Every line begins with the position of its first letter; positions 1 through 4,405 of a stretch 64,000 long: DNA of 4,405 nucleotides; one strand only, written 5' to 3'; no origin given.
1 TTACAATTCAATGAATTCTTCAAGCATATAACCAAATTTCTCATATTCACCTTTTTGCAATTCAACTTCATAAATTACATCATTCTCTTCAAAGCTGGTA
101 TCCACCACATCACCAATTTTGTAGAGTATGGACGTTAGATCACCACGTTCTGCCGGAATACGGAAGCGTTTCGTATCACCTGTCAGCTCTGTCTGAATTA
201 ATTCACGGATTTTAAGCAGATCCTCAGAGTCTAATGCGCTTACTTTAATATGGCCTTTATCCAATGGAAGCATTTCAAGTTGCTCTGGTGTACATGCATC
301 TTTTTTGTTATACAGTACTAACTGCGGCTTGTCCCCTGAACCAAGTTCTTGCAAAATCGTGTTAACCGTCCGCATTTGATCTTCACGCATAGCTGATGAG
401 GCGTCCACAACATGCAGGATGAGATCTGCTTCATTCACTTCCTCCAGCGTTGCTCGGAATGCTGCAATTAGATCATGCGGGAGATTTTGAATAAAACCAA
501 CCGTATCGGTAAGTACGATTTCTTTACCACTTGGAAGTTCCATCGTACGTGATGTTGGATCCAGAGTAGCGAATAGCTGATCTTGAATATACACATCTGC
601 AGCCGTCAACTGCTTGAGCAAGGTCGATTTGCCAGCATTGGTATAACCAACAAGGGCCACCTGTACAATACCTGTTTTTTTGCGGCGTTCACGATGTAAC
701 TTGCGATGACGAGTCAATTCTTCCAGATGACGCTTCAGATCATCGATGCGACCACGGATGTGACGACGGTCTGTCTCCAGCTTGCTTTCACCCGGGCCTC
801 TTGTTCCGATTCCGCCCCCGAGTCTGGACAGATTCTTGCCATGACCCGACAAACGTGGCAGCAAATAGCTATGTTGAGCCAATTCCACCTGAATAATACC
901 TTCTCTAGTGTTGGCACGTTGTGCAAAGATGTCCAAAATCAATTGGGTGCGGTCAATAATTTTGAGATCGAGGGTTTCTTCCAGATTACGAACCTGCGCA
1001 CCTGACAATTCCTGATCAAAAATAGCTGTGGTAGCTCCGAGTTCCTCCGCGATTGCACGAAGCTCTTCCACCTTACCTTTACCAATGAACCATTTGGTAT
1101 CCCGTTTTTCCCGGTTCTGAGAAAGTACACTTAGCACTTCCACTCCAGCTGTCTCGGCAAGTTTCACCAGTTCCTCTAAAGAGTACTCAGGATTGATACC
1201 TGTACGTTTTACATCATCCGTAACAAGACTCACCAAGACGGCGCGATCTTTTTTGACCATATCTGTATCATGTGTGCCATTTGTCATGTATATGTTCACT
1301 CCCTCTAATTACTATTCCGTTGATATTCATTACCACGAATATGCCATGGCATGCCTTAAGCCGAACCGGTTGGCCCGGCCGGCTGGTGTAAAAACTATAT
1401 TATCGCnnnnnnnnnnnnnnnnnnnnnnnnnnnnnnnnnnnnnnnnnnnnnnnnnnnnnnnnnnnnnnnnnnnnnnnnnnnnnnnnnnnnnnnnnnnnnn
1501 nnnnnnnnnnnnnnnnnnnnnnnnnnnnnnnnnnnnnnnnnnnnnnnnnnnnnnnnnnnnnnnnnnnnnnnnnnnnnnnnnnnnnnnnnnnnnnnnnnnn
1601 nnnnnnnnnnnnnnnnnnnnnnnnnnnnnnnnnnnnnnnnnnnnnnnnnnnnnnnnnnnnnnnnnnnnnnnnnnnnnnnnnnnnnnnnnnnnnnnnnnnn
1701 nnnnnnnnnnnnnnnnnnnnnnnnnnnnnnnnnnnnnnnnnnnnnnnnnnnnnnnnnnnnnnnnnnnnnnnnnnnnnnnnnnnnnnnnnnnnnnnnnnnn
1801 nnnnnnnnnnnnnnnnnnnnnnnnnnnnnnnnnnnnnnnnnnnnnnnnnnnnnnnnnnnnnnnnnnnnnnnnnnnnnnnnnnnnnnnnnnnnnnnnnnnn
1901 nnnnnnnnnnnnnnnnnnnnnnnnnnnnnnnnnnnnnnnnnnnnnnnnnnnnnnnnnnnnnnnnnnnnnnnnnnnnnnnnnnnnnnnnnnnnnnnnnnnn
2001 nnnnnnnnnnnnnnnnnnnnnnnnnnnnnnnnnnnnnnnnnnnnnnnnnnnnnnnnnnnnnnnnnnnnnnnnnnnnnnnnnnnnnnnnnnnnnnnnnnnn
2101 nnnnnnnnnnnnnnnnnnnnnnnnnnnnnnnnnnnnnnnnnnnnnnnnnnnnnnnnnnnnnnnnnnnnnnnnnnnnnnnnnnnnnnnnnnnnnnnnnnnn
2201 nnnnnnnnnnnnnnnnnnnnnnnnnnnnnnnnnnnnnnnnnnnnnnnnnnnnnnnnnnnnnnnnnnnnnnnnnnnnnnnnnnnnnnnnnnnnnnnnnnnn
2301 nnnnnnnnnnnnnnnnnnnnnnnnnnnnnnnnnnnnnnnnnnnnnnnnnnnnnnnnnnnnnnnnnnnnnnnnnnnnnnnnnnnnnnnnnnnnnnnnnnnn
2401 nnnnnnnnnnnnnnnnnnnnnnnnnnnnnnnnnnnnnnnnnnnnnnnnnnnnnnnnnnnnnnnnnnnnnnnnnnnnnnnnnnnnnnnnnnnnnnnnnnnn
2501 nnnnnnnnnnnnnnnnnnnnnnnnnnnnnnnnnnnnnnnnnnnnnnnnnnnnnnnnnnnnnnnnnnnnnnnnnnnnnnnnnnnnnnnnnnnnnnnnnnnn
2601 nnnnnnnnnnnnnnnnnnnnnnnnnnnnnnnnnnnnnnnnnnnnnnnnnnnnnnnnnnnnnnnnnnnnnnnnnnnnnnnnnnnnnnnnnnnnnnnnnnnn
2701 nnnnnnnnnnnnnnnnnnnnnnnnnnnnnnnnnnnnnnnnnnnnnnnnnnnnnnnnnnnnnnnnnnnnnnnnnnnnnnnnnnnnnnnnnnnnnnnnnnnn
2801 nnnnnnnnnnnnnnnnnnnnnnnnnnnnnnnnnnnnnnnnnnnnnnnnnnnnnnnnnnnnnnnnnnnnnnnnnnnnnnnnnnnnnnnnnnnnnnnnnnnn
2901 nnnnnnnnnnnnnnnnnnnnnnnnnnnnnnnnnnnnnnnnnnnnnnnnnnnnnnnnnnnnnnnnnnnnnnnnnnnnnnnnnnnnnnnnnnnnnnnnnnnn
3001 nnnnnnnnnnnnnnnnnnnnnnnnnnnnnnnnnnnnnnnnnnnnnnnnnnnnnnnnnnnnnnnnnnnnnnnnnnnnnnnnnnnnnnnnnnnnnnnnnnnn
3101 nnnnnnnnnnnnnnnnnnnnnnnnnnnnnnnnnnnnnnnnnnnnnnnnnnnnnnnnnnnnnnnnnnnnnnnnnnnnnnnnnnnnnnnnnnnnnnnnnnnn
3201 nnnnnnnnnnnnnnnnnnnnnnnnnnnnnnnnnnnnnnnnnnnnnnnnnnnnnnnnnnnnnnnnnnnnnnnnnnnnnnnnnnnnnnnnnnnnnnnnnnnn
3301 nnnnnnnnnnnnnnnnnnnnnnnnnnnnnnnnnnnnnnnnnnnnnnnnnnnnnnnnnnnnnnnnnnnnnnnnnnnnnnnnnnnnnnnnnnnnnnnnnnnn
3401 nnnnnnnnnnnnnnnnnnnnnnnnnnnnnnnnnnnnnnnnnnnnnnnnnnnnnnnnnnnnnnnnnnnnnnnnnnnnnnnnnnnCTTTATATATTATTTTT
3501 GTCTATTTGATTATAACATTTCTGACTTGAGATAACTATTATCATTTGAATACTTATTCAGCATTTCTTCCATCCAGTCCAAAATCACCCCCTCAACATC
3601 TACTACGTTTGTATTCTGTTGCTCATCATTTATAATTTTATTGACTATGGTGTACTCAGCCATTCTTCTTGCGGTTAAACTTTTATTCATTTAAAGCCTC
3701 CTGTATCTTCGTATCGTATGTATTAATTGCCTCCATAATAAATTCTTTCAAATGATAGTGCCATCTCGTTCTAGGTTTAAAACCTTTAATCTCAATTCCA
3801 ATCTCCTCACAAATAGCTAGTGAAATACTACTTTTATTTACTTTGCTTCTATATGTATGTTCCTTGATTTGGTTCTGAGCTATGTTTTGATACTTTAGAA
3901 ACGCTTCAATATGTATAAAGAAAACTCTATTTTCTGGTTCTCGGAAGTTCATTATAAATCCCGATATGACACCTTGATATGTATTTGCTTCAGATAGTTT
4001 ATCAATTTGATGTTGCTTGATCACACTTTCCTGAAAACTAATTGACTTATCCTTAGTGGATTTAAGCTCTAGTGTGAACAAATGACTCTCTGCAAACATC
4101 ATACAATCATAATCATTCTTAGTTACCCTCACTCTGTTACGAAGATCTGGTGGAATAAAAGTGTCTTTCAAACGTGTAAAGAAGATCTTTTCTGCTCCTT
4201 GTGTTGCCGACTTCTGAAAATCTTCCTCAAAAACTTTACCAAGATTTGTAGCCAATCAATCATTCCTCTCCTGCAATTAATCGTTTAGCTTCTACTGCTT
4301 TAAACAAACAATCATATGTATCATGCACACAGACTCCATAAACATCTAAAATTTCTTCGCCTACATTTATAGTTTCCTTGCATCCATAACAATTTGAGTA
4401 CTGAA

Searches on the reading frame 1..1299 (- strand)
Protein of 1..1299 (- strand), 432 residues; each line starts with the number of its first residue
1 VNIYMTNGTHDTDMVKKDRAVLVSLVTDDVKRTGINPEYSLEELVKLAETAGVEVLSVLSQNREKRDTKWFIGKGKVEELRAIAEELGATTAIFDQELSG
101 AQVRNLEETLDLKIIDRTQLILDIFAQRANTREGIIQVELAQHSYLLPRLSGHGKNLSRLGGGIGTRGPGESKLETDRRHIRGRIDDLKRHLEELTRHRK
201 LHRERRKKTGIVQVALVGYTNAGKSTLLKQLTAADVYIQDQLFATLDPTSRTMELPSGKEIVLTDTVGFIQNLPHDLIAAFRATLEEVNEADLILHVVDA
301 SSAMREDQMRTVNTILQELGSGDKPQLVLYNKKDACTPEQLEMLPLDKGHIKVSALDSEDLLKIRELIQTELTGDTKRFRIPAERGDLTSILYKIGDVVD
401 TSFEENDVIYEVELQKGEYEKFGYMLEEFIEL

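Call 69: search_protein_families(library=pfam, proteins=[window:1-1299:-], max_evalue=0.001)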
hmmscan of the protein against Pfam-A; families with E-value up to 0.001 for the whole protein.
window:1-1299:- (432 aa): 6 families
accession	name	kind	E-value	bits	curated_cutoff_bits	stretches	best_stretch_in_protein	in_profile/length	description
PF13167.11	GTP-bdg_N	-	1.1e-32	112.9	25.4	1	38-126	1-89/89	GTP-binding GTPase N-terminal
PF16360.10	GTP-bdg_M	-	6.7e-31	107.1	29.5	1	128-206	1-79/79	GTP-binding GTPase Middle Region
PF01926.29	MMR_HSR1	-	2.9e-23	82.6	21.9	1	213-332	1-113/113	50S ribosome-binding GTPase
PF00350.29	Dynamin_N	-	1.5e-07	32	27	0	253-317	95-155/168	Dynamin family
PF02421.24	FeoB_N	-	1.2e-06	28.5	27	1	213-307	2-95/156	Ferrous iron transport protein B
PF00025.27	Arf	-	1.7e-05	24.8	22.3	1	212-336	15-128/174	ADP-ribosylation factor family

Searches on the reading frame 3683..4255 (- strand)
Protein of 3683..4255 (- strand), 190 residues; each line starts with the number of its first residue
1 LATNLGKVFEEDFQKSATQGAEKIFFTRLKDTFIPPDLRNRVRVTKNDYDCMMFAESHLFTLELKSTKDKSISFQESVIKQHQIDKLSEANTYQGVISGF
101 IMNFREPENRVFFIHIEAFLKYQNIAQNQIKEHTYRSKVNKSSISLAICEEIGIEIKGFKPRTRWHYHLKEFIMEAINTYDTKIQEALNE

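Call 69: search_protein_families(library=pfam, proteins=[window:3683-4255:-], max_evalue=0.001)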
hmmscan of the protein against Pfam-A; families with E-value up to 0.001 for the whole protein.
window:3683-4255:- (190 aa): 1 family
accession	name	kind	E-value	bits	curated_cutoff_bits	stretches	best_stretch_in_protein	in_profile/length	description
PF03838.20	RecU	-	4.6e-07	30.4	25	1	55-153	60-154/162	Recombination protein U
